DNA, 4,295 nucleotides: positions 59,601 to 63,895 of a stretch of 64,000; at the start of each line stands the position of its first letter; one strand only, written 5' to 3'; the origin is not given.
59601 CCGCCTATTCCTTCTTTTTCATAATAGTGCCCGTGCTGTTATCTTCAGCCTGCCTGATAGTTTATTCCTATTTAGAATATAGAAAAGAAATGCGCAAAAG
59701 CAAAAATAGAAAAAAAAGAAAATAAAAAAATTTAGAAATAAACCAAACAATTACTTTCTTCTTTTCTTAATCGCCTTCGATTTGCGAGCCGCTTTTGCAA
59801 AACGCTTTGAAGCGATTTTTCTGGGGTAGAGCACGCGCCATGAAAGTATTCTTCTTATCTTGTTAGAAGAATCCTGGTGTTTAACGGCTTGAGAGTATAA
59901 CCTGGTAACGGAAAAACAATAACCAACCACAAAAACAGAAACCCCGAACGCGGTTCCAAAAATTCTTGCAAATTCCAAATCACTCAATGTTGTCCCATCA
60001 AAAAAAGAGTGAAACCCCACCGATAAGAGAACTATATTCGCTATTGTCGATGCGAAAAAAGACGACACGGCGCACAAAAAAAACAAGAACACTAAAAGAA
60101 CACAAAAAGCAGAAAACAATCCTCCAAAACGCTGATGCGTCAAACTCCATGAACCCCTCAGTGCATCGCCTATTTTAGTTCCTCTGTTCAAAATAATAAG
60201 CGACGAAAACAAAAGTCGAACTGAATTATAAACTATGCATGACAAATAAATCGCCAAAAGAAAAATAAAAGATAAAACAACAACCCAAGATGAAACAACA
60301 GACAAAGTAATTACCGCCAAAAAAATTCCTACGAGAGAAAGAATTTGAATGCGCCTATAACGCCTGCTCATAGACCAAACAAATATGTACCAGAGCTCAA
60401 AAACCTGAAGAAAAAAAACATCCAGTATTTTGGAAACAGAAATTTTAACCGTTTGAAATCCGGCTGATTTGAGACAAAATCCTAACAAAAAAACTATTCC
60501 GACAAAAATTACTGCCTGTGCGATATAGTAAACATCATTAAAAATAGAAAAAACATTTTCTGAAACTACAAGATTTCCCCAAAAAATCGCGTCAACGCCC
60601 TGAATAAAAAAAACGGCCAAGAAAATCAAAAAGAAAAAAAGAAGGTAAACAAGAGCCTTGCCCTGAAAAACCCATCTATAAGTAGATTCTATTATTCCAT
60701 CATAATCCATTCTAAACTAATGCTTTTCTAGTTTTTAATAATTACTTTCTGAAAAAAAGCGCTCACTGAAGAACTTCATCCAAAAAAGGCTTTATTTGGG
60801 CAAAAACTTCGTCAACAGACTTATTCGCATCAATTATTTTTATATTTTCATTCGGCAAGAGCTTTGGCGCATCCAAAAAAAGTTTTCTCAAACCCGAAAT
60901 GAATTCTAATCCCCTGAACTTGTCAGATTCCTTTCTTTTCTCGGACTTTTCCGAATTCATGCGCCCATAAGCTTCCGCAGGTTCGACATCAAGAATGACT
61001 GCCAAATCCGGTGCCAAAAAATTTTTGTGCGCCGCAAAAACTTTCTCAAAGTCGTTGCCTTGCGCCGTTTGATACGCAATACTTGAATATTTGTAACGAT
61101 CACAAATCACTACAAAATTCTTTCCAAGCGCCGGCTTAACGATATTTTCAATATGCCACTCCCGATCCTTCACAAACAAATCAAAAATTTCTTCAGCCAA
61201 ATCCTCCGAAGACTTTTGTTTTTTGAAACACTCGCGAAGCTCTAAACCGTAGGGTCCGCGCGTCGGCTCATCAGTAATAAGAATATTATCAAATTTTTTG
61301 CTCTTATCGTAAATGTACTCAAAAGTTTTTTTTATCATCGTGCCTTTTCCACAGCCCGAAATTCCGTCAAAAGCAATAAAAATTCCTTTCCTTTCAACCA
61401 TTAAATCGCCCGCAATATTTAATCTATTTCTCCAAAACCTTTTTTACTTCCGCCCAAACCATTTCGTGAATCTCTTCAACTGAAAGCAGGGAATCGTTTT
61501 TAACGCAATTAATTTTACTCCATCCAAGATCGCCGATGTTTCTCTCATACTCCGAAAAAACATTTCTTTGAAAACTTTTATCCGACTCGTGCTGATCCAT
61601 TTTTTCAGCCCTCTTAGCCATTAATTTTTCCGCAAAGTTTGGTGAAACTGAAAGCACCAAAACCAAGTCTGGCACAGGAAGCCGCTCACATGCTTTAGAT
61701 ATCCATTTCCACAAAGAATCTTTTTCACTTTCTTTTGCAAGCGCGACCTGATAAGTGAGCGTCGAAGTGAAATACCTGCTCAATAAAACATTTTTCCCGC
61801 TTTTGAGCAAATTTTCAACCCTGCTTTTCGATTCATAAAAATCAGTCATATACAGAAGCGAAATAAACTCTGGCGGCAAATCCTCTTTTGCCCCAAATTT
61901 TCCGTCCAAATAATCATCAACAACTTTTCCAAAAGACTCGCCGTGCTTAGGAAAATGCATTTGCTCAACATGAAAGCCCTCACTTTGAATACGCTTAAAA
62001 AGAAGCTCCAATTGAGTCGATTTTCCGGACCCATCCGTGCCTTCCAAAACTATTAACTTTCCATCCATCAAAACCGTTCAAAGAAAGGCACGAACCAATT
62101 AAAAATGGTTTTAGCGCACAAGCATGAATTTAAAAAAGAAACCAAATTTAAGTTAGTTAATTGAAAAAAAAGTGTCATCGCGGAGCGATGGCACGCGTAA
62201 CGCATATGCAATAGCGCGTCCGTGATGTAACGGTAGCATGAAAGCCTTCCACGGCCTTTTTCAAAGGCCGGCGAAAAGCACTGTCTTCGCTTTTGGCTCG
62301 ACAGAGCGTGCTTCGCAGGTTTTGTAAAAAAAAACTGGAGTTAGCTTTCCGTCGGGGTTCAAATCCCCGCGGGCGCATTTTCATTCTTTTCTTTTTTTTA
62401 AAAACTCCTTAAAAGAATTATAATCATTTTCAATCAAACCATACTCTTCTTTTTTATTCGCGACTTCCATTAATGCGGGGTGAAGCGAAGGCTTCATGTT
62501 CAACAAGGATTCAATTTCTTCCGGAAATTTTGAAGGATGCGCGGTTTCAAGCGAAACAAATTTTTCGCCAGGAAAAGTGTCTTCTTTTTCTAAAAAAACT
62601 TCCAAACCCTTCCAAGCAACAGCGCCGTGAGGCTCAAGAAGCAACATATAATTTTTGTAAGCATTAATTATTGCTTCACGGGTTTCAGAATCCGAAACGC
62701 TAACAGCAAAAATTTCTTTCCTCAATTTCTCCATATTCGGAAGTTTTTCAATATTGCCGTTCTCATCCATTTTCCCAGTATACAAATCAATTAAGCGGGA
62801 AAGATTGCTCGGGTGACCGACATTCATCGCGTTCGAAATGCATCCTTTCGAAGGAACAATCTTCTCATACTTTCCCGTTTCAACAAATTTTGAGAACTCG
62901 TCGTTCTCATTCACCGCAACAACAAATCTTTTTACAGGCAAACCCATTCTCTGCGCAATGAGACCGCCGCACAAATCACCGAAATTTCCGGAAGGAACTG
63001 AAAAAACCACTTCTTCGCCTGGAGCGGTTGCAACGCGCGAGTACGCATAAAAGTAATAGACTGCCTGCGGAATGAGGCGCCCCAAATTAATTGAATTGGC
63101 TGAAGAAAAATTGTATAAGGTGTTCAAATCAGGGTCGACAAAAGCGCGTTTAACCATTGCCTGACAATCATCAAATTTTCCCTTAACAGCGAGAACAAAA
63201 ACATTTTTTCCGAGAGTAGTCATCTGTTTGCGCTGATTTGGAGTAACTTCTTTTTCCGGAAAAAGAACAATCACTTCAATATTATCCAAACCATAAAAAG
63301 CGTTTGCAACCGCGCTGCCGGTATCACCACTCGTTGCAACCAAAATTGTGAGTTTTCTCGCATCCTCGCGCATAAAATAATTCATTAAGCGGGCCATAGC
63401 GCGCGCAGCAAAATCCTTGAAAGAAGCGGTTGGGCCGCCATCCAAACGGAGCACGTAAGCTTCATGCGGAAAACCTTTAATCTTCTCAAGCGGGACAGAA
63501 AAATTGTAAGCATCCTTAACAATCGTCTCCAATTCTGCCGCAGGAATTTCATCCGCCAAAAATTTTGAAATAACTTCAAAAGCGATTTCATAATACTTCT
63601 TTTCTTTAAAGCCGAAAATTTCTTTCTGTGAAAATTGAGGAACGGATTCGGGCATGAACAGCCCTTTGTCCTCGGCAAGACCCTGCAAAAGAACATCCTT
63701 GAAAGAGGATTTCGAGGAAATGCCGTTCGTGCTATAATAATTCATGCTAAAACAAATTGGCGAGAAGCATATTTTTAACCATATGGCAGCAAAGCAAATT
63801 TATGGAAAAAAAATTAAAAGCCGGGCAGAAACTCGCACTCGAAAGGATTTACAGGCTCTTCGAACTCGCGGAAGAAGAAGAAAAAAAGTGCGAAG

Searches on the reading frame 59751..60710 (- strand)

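Call 83: search_protein_families(library=pfam, proteins=[window:59751-60710:-], max_evalue=0.0001)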
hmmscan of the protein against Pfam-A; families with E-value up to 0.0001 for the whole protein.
window:59751-60710:- (319 aa): 1 family
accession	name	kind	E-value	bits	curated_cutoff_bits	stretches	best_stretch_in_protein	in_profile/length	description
PF10110.14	GPDPase_memb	-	8.1e-05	21.9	29.6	1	149-284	165-294/321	Membrane domain of glycerophosphoryl diester phosphodiesterase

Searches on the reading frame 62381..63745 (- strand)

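Call 83: search_protein_families(library=pfam, proteins=[window:62381-63745:-], max_evalue=0.0001)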
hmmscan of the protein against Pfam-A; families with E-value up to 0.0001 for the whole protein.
window:62381-63745:- (454 aa): 2 families
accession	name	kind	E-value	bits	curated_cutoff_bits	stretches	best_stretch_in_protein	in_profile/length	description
PF14821.11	Thr_synth_N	-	1e-25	90.1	25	1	2-80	1-79/79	Threonine synthase N terminus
PF00291.31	PALP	-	3.8e-22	79.4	35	1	85-394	9-286/295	Pyridoxal-phosphate dependent enzyme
